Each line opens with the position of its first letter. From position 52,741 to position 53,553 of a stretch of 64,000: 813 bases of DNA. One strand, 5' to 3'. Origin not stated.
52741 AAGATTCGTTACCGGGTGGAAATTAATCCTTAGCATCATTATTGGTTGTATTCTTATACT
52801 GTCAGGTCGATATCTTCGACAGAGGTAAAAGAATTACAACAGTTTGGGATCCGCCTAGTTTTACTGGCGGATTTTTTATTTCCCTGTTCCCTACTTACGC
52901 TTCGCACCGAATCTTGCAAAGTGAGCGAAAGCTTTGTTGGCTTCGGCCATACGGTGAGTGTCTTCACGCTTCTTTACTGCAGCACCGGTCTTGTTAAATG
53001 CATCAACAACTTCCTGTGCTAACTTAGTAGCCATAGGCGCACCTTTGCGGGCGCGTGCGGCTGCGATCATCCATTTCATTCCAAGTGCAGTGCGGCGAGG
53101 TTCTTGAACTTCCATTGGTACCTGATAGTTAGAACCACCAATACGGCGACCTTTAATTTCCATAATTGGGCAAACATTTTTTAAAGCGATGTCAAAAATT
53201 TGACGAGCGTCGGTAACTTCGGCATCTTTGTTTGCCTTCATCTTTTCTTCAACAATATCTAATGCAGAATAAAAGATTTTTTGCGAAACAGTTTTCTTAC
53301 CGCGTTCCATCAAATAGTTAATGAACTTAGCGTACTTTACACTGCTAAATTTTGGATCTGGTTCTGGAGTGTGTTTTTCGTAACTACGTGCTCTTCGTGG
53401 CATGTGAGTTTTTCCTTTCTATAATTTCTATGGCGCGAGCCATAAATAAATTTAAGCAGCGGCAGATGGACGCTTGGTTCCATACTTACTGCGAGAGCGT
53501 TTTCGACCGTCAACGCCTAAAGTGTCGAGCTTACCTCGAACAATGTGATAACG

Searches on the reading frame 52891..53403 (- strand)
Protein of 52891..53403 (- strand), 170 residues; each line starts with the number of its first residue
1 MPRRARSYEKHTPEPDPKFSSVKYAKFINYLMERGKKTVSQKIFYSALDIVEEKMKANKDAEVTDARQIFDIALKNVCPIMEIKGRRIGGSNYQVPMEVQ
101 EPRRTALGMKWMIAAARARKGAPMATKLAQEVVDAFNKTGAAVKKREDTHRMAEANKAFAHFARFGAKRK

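Call 4: search_protein_families(library=pfam, proteins=[window:52891-53403:-], max_evalue=0.1)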
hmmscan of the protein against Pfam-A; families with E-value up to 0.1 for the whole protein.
window:52891-53403:- (170 aa): 1 family
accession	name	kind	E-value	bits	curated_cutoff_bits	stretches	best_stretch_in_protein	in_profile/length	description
PF00177.27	Ribosomal_S7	-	4.8e-52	175.9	24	1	5-157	3-148/148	Ribosomal protein S7p/S5e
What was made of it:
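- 52891..53403 (-): rpsG (ribosomal protein S7), convergent with the small gene. Its stop codon lies 10 nt beyond the terminator T-tract. Call 4 (PF00177, E = 4.8e-52).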

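Call 8: find_related_loci(query=window:52891-53403:-, collection=genome_contigs, flank=4000)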
Query window:52891-53403:- (170 aa) in genome_contigs; peptide patterns used: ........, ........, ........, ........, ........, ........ (x = any residue, [..] = any of these).
600 stretches matched a pattern (row limit reached: there are more); 590 encode a relative of the query (tblastn E <= 1e-3); the best 80 are kept; 80 distinct loci.
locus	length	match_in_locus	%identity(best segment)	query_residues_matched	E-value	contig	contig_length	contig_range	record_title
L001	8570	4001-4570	66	1-170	2e-83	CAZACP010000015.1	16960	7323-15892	MAG TPA_asm: uncultured Candidatus Saccharibacteria bacterium isolate SRP135725_co1_375 genome assembly, contig: NODE_44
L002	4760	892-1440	64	1-166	1e-79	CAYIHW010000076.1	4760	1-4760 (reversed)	MAG TPA_asm: uncultured Candidatus Saccharibacteria bacterium isolate ERP119705_co23_139 genome assembly, contig: NODE_2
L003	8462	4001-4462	52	1-162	9e-54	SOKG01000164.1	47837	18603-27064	MAG: Dehalococcoidia bacterium isolate E44_bin56 NODE_145_length_47837_cov_6.594743, whole genome shotgun sequence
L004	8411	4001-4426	57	16-163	8e-53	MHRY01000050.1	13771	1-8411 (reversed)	MAG: Candidatus Taylorbacteria bacterium RIFCSPLOWO2_01_FULL_45_34b rifcsplowo2_01_scaffold_9967, whole genome shotgun s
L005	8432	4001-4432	55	14-163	4e-51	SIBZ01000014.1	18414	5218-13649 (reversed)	MAG: Candidatus Taylorbacteria bacterium isolate Baikal-deep-G190 BACOMB-C14471, whole genome shotgun sequence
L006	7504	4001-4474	50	1-165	3e-51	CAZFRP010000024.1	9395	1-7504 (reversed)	MAG TPA_asm: uncultured Candidatus Saccharibacteria bacterium isolate binchicken_co387_145 genome assembly, contig: NODE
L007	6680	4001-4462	52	1-162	1e-50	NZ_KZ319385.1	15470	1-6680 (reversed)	Marinobacter profundi strain PWS21 scaffold19, whole genome shotgun sequence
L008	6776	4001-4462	53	1-162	7e-51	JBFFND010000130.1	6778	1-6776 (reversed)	MAG: Gammaproteobacteria bacterium isolate Mix_mud18.2022.04.64 k141_1762645_length_6778_cov_21.9462, whole genome shotg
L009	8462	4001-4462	54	1-162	6e-51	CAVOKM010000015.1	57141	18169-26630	MAG: uncultured Gammaproteobacteria bacterium isolate MFD00032.bin.3.322 genome assembly, contig: contig_56642, whole ge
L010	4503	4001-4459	51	4-162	1e-50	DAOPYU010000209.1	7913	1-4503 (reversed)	MAG TPA_asm: Candidatus Sumerlaeota bacterium isolate AMR_MDS_1306 NODE_10982_length_7913_cov_5.845381, whole genome sho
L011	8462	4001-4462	50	1-162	7e-51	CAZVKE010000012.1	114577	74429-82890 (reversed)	MAG TPA_asm: uncultured Leptospiraceae bacterium isolate SRP216815_co1_157 genome assembly, contig: NODE_200_length_1145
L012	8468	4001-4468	52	1-165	1e-50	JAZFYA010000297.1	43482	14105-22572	MAG: Pseudomonadales bacterium isolate MT5bin.1 MT5bin.1_297, whole genome shotgun sequence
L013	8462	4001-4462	52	1-162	2e-50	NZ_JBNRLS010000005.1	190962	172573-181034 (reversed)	Marinobacter sp. DUT-1 Scaffold5_1, whole genome shotgun sequence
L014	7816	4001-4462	53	1-162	5e-50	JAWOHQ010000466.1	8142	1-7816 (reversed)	MAG: Candidatus Competibacteraceae bacterium isolate CWP4-3.bin.49 k191_3833229, whole genome shotgun sequence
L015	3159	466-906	51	9-162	5e-50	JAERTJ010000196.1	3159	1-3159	MAG: Candidatus Neomarinimicrobiota bacterium isolate BH29 c_000000009164, whole genome shotgun sequence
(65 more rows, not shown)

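Call 18: find_homologous_proteins(query=window:52891-53403:-, max_evalue=1e-40)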
Query window:52891-53403:- (170 aa): 2590 proteins with E <= 1e-40 among 8000 candidates; the best 120 are listed.
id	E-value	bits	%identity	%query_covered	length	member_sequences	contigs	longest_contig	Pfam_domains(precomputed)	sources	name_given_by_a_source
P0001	1.0e-105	368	100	100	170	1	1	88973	PF00177.28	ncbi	-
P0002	1.9e-100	351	96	100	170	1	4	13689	PF00177.28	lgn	-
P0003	1.2e-99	349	95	100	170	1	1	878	PF00177.28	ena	-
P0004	1.5e-99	348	94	100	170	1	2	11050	PF00177.28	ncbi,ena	-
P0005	1.6e-99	348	95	100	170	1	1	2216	PF00177.28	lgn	-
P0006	1.8e-99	348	95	100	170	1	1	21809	PF00177.28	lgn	-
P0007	2.5e-99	348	94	100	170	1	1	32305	PF00177.28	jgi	jgi:small subunit ribosomal protein S7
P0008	1.1e-98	346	93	100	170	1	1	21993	PF00177.28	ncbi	-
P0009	1.4e-98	345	93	100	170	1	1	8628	PF00177.28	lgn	-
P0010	1.4e-98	345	94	100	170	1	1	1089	PF00177.28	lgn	-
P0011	1.9e-98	345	95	100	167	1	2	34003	PF00177.28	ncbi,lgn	-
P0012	2.1e-98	345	93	100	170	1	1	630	PF00177.28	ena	-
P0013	2.2e-98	345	95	100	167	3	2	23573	PF00177.28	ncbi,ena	-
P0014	2.4e-98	345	94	100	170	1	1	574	PF00177.28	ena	-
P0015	4.2e-98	344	93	100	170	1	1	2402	PF00177.28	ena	-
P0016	4.4e-98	344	95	100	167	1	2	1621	PF00177.28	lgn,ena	-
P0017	5.5e-98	343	93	100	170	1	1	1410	PF00177.28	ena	-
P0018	5.7e-98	343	93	100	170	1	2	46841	PF00177.28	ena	-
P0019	2.1e-97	341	92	100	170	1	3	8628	PF00177.28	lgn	-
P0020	2.9e-97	341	95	100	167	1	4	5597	PF00177.28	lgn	-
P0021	3.2e-97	341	92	100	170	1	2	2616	PF00177.28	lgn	-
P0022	3.4e-97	341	92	100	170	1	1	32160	PF00177.28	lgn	-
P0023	4.0e-97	341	92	100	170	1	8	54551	PF00177.28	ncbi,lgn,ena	-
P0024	4.2e-97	340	92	100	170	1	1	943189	PF00177.28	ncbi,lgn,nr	ncbi:30S ribosomal protein S7 [bacterium]|nr:MAG: 30S ribosomal protein S7 [bacterium]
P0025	4.4e-97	340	92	100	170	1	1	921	PF00177.28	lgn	-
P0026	1.1e-96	339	94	100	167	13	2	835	PF00177.28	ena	-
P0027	1.2e-96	339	91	100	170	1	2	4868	PF00177.28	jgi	jgi:small subunit ribosomal protein S7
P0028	1.6e-96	339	90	100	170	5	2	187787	PF00177.28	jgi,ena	jgi:small subunit ribosomal protein S7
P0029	2.8e-96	338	91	100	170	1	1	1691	PF00177.28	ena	-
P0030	3.7e-96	337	92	100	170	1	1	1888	PF00177.28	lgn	-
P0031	4.1e-96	337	91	100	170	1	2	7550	PF00177.28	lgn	-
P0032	4.8e-96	337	89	100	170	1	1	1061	PF00177.28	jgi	jgi:small subunit ribosomal protein S7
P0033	1.0e-95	336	91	100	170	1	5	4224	PF00177.28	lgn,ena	-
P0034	1.1e-95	336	91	100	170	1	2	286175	PF00177.28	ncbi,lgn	-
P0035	1.4e-95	336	91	100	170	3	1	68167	PF00177.28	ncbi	-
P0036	1.5e-95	335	89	100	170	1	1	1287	PF00177.28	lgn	-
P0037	1.5e-95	335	91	100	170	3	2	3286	PF00177.28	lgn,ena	-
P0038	1.6e-95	335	90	100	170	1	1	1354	PF00177.28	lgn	-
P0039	2.4e-95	335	89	100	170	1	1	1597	PF00177.28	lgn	-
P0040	2.4e-95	335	94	100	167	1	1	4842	PF00177.28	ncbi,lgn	-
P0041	4.1e-95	334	89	100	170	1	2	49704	PF00177.28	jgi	jgi:small subunit ribosomal protein S7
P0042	6.8e-95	333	89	100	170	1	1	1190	PF00177.28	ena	-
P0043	8.3e-95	333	89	100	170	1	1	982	PF00177.28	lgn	-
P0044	2.8e-94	331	89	100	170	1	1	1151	PF00177.28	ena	-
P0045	4.0e-94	331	89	100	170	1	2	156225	PF00177.28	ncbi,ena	-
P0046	5.7e-94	330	87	100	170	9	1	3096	PF00177.28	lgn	-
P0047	1.1e-93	329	91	100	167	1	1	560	PF00177.28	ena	-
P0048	1.6e-93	329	88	100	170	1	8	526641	PF00177.28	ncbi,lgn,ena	-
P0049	1.9e-93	329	88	100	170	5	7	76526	PF00177.28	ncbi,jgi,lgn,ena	-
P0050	2.3e-93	328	88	100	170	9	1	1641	PF00177.28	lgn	-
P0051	4.7e-93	327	88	100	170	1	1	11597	PF00177.28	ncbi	-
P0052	7.7e-93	327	87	100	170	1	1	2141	PF00177.28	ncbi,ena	-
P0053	1.5e-92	326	85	100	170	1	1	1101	PF00177.28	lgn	-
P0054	4.7e-92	324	85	100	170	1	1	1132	PF00177.28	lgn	-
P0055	5.7e-92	324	86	100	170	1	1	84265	PF00177.28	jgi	jgi:small subunit ribosomal protein S7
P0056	7.0e-92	324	86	100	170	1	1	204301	PF00177.28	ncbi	-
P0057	7.2e-92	323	85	100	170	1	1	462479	PF00177.28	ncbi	-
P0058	2.0e-91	322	85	100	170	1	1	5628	PF00177.28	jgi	jgi:small subunit ribosomal protein S7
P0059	2.0e-90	319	85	100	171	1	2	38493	PF00177.28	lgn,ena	-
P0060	2.7e-90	318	88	100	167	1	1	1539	PF00177.28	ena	-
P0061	5.3e-90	317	88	100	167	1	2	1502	PF00177.28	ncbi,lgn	-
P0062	8.1e-90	317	86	100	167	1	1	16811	PF00177.28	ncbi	-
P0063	1.1e-89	316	87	100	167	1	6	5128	PF00177.28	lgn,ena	-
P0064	1.2e-89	316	87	100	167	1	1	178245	PF00177.28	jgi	jgi:small subunit ribosomal protein S7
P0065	1.3e-89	316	85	100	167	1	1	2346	PF00177.28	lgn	-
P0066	2.0e-89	316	87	100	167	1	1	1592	PF00177.28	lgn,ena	-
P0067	2.1e-89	315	86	100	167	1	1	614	PF00177.28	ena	-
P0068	2.3e-89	315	86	100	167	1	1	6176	PF00177.28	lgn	-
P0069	3.4e-89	315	86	100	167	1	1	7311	PF00177.28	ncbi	-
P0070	3.6e-89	315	85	100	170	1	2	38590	PF00177.28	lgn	-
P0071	3.8e-89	315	86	100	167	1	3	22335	PF00177.28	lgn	-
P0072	4.4e-89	314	86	100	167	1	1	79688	PF00177.28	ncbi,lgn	-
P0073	4.8e-89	314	86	100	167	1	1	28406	PF00177.28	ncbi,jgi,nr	ncbi:MAG TPA: 30S ribosomal protein S7 [Patescibacteria group bacterium]|jgi:small subunit ribosomal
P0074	5.5e-89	314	85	100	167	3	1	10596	PF00177.28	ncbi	-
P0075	7.7e-89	314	85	100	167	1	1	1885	PF00177.28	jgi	-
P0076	8.9e-89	313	85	100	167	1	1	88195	PF00177.28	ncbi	-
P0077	1.1e-88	313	86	100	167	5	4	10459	PF00177.28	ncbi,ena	-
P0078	1.8e-88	312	85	100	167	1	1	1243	PF00177.28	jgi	jgi:small subunit ribosomal protein S7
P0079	1.9e-88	312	86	100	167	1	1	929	PF00177.28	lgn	-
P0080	2.5e-88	312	85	100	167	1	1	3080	PF00177.28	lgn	-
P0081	2.8e-88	312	84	100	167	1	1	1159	PF00177.28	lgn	-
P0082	3.1e-88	312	86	100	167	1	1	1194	PF00177.28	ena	-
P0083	4.1e-88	311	81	100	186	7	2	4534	PF00177.28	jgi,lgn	jgi:small subunit ribosomal protein S7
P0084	5.8e-88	311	81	100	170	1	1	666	PF00177.28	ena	-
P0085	6.5e-88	311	85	100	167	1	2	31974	PF00177.28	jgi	jgi:small subunit ribosomal protein S7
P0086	7.5e-88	310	84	100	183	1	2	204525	PF00177.28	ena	-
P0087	1.0e-87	310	82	100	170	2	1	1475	PF00177.28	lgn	-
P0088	1.6e-87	309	84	100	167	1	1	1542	PF00177.28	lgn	-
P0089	2.1e-87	309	83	100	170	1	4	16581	PF00177.28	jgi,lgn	jgi:small subunit ribosomal protein S7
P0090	3.8e-87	308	83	100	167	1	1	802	PF00177.28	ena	-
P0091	5.5e-87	308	82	100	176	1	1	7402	PF00177.28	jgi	jgi:small subunit ribosomal protein S7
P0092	7.4e-87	307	82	100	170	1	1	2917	PF00177.28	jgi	jgi:small subunit ribosomal protein S7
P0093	9.6e-87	307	83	100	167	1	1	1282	PF00177.28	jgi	jgi:small subunit ribosomal protein S7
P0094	1.0e-86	307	82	100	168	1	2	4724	PF00177.28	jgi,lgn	jgi:small subunit ribosomal protein S7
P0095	1.9e-86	306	81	100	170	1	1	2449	PF00177.28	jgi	jgi:small subunit ribosomal protein S7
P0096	2.4e-86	306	83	97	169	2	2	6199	PF00177.28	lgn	-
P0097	2.9e-86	305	83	97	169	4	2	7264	PF00177.28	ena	-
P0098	6.7e-86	304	82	100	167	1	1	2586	PF00177.28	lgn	-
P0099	7.1e-86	304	82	100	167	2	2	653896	PF00177.28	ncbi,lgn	-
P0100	8.4e-86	304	83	100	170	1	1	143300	PF00177.28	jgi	jgi:small subunit ribosomal protein S7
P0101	1.2e-85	303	89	91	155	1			PF00177.28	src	-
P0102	2.3e-85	302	82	100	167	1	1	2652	PF00177.28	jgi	jgi:small subunit ribosomal protein S7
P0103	3.0e-85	302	81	97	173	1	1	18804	PF00177.28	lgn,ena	-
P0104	3.0e-85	302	87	96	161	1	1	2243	PF00177.28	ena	-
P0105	3.8e-85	302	84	100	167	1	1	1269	PF00177.28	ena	-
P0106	4.5e-85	301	82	100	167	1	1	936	PF00177.28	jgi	-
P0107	5.2e-85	301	81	100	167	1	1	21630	PF00177.28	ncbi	-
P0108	7.9e-85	301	82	100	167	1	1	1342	PF00177.28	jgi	jgi:small subunit ribosomal protein S7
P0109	1.0e-84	300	84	97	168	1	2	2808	PF00177.28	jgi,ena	-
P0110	1.8e-84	299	79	100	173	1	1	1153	PF00177.28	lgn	-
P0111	5.4e-84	298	83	97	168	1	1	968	PF00177.28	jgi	-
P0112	8.0e-84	297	81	97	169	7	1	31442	PF00177.28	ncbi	-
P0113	8.8e-84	297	82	97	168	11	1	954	PF00177.28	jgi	jgi:small subunit ribosomal protein S7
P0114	1.4e-83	297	81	98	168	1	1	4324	PF00177.28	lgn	-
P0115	1.5e-83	296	79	97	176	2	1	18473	PF00177.28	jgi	-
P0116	2.2e-83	296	78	100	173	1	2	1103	PF00177.28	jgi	jgi:small subunit ribosomal protein S7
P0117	2.5e-83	296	80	100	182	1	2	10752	PF00177.28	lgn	-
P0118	3.0e-83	295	78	100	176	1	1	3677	PF00177.28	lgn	-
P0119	3.2e-83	295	82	98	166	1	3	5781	PF00177.28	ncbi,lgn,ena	-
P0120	5.4e-83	295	78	100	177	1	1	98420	PF00177.28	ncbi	ncbi:MAG: 30S ribosomal protein S7 [Candidatus Doudnabacteria bacterium]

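Call 20: find_encoding_contigs(protein=P0001, flank=3000, max_places=2)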
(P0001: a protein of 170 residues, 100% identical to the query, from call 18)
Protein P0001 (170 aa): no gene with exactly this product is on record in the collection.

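Call 21: find_encoding_contigs(protein=P0002, flank=3000, max_places=3)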
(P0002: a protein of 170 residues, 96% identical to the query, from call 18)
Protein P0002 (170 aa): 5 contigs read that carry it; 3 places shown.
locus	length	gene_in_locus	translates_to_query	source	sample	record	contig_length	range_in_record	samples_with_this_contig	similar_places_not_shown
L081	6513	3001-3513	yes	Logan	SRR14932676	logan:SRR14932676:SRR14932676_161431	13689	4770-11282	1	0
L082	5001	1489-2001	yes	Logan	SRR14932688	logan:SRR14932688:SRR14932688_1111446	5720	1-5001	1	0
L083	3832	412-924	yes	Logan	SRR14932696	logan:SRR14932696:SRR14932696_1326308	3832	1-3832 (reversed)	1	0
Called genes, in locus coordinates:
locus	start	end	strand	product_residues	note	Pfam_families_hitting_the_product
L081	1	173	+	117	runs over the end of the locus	-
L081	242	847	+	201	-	PF02163:Peptidase_M50 (weak)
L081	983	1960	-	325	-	-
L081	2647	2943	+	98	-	PF00164:Ribosom_S12_S23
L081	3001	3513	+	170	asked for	PF00177:Ribosomal_S7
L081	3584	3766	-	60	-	-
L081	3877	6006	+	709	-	PF00009:GTP_EFTU, PF03144:GTP_EFTU_D2, PF22042:EF-G_D2, PF14492:EFG_III, PF16658:RF3_C (weak), PF03764:EFG_IV, PF00679:EFG_C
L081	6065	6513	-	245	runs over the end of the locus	PF01435:Peptidase_M48, PF10463:Peptidase_U49 (faint), PF01435:Peptidase_M48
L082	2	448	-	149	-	?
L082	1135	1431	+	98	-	PF00164:Ribosom_S12_S23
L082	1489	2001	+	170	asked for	PF00177:Ribosomal_S7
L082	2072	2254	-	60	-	-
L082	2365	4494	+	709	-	PF00009:GTP_EFTU, PF03144:GTP_EFTU_D2, PF22042:EF-G_D2, PF14492:EFG_III, PF16658:RF3_C (weak), PF03764:EFG_IV, PF00679:EFG_C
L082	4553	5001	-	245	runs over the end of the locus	PF01435:Peptidase_M48, PF10463:Peptidase_U49 (faint), PF01435:Peptidase_M48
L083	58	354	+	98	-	PF00164:Ribosom_S12_S23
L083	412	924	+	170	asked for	PF00177:Ribosomal_S7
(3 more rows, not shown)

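Call 22: find_encoding_contigs(protein=P0007, flank=3000, max_places=2)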
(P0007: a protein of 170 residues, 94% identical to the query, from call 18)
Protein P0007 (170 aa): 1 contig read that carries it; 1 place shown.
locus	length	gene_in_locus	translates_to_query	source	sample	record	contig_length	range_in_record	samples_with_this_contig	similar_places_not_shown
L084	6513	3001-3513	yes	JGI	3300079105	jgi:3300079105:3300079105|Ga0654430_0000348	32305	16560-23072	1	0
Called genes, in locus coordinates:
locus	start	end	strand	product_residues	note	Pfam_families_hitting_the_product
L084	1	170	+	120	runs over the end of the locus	PF02311:AraC_binding, PF07883:Cupin_2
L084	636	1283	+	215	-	PF02163:Peptidase_M50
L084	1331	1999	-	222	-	-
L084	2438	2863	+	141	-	PF00164:Ribosom_S12_S23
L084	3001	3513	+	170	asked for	PF00177:Ribosomal_S7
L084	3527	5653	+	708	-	PF00009:GTP_EFTU, PF03144:GTP_EFTU_D2, PF22042:EF-G_D2, PF14492:EFG_III, PF16658:RF3_C (weak), PF03764:EFG_IV, PF00679:EFG_C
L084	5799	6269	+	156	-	-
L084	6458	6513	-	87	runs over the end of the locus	-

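Call 23: find_encoding_contigs(protein=P0024, flank=3000, max_places=2)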
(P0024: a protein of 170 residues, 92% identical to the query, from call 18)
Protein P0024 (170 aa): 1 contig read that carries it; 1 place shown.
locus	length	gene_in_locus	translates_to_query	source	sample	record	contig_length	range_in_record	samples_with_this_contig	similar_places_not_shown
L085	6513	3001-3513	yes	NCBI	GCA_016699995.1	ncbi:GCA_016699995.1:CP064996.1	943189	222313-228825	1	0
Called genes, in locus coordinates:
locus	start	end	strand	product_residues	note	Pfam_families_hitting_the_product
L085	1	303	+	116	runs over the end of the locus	-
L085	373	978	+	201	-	PF02163:Peptidase_M50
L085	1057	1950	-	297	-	-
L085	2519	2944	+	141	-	PF00164:Ribosom_S12_S23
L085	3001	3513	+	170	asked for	PF00177:Ribosomal_S7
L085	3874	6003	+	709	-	PF00009:GTP_EFTU, PF03144:GTP_EFTU_D2, PF22042:EF-G_D2, PF14492:EFG_III, PF16658:RF3_C (weak), PF03764:EFG_IV, PF00679:EFG_C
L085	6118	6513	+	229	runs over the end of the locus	-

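Call 27: find_related_loci(query=window:52969-53403:-, collection=metagenome_contigs, flank=2500)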
Query seq(145 aa) (145 aa) in metagenome_contigs; peptide patterns used: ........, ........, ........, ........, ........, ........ (x = any residue, [..] = any of these).
350 stretches matched a pattern; 94 encode a relative of the query (tblastn E <= 1e-3); the best 80 are kept; 80 distinct loci.
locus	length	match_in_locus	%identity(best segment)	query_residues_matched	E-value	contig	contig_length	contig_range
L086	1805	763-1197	87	1-145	1e-89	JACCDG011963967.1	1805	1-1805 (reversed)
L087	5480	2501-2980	80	1-145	7e-84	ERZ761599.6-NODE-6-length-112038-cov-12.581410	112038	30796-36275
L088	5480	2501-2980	80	1-145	7e-84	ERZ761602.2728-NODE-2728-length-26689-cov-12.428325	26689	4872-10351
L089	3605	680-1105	86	1-145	5e-81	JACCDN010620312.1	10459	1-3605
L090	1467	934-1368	82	1-145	8e-85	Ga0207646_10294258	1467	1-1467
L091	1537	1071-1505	82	1-145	9e-85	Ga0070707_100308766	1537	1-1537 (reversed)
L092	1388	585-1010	81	1-145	4e-84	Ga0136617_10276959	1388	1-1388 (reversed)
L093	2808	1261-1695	82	1-145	4e-80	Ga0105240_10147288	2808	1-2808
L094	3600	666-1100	80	1-145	1e-77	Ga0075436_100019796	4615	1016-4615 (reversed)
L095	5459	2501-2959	76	1-145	2e-76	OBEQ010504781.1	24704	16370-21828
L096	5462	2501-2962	72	1-145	8e-75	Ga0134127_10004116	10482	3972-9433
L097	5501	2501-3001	72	1-145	7e-75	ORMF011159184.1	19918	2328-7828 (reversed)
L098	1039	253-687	77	1-145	8e-81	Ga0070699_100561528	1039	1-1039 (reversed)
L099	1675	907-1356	75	1-145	5e-78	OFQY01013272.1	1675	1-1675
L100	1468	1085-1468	84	1-128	5e-78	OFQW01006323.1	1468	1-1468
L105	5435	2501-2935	86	1-145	2e-85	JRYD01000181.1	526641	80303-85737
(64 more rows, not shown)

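Call 33: find_encoding_contigs(protein=P0006, flank=3000, max_places=2)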
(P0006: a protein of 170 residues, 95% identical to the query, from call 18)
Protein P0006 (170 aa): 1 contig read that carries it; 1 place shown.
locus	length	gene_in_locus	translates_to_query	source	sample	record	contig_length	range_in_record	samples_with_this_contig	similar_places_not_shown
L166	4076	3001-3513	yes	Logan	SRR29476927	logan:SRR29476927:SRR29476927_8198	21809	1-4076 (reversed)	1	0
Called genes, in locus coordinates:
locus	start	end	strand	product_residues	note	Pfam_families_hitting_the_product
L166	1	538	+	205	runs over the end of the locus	PF02163:Peptidase_M50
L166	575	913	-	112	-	-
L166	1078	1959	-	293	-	-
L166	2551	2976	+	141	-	PF00164:Ribosom_S12_S23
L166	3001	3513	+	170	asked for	PF00177:Ribosomal_S7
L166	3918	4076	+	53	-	?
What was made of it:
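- Some gene callers skip such ORFs: the cargos of L085 and L166 were not called (calls 23, 33).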

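Call 34: find_encoding_contigs(protein=P0004, flank=3000, max_places=2)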
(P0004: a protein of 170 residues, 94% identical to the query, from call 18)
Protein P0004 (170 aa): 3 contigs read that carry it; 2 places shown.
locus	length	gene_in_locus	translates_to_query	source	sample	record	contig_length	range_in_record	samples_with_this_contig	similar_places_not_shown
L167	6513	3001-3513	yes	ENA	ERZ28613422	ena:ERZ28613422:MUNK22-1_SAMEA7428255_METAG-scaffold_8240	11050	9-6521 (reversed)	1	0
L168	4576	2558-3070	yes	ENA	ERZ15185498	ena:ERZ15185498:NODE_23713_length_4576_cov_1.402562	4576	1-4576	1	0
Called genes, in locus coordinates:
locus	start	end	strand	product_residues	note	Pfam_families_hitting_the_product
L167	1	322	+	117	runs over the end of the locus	-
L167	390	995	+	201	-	PF02163:Peptidase_M50 (faint)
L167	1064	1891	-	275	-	-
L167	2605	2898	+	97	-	PF00164:Ribosom_S12_S23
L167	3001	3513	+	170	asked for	PF00177:Ribosomal_S7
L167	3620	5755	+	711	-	PF00009:GTP_EFTU, PF22042:EF-G_D2, PF03144:GTP_EFTU_D2, PF14492:EFG_III, PF16658:RF3_C, PF03764:EFG_IV, PF00679:EFG_C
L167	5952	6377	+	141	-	PF00890:FAD_binding_2, PF01266:DAO, PF01494:FAD_binding_3 (weak), PF01946:Thi4 (weak), PF03486:HI0933_like (weak), PF07992:Pyr_redox_2, PF13450:NAD_binding_8, PF01593:Amino_oxidase, +2 more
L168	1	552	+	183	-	?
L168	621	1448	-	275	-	-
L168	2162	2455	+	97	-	PF00164:Ribosom_S12_S23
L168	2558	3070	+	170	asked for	PF00177:Ribosomal_S7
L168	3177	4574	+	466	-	?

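Call 35: find_encoding_contigs(protein=P0011, flank=3000, max_places=2)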
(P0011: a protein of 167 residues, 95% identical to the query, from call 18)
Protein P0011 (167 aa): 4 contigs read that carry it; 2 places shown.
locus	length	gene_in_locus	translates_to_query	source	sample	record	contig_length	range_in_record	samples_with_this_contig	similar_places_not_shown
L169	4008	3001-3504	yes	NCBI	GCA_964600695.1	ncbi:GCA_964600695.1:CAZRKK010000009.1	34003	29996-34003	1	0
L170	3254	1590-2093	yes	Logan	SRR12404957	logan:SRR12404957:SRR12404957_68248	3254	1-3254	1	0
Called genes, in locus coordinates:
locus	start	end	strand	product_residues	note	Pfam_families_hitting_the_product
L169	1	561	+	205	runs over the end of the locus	PF02163:Peptidase_M50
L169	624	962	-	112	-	-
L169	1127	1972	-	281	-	-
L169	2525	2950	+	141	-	PF00164:Ribosom_S12_S23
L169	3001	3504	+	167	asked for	PF00177:Ribosomal_S7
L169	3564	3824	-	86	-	-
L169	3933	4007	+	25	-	?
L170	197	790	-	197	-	-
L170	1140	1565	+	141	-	PF00164:Ribosom_S12_S23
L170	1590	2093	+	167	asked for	PF00177:Ribosomal_S7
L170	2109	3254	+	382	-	?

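Call 75: find_encoding_contigs(protein=P0008, flank=1500, max_places=2)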
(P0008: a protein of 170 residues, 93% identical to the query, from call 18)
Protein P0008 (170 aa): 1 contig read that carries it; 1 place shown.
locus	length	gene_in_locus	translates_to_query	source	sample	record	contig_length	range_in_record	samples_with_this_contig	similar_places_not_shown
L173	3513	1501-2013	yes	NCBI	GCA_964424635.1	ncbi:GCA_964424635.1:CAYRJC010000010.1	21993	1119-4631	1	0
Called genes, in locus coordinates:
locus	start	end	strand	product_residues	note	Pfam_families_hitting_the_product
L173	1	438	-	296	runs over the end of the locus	-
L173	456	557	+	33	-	-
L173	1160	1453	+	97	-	PF00164:Ribosom_S12_S23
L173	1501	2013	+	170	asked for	PF00177:Ribosomal_S7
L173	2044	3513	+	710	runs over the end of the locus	PF00009:GTP_EFTU, PF03144:GTP_EFTU_D2, PF22042:EF-G_D2, PF14492:EFG_III, PF16658:RF3_C (weak), PF03764:EFG_IV, PF00679:EFG_C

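Call 76: find_encoding_contigs(protein=P0018, flank=1500, max_places=2)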
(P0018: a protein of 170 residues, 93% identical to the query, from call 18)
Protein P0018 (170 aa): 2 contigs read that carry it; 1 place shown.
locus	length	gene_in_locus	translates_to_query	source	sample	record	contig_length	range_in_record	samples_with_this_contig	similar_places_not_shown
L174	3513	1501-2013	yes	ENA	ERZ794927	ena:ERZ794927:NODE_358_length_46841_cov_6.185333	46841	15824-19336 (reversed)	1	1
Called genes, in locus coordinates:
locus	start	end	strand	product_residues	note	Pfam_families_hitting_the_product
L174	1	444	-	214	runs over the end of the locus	-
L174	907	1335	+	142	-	PF00164:Ribosom_S12_S23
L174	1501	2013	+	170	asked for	PF00177:Ribosomal_S7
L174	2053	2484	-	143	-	-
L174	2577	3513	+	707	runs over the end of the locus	PF00009:GTP_EFTU, PF03144:GTP_EFTU_D2, PF22042:EF-G_D2, PF14492:EFG_III, PF16658:RF3_C (weak), PF03764:EFG_IV, PF00679:EFG_C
